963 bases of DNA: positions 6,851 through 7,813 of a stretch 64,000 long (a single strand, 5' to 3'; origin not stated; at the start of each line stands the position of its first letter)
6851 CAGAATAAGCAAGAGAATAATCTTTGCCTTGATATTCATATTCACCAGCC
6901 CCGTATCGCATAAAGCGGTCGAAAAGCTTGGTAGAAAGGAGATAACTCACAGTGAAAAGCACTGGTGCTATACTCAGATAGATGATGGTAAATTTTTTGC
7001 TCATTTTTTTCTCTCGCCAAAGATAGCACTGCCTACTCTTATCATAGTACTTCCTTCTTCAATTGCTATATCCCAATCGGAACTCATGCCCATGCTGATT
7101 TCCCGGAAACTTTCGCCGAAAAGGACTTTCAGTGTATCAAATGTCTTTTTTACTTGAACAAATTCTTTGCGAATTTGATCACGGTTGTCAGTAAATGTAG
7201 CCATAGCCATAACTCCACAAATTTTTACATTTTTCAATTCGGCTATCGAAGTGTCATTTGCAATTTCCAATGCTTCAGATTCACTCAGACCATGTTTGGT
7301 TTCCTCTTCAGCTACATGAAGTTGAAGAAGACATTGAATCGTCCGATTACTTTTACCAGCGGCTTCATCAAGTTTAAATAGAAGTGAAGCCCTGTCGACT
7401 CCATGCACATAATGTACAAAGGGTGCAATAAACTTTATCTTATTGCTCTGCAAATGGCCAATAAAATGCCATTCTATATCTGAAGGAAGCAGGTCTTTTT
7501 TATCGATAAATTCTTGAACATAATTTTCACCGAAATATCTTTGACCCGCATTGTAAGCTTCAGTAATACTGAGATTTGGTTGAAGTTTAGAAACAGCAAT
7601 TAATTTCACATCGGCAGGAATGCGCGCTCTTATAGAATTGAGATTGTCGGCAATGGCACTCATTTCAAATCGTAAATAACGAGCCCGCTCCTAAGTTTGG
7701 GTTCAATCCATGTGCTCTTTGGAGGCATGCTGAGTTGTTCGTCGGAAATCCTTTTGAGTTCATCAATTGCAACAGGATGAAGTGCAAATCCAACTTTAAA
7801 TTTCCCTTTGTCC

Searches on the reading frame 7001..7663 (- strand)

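Call 10: search_protein_families(library=pfam, proteins=[window:7001-7663:-])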
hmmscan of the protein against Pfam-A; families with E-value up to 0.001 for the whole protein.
window:7001-7663:- (220 aa): 1 family
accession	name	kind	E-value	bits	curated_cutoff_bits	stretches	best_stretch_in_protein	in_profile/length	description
PF01168.26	Ala_racemase_N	-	6.4e-18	65.7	24.1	1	2-218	4-219/220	Alanine racemase, N-terminal domain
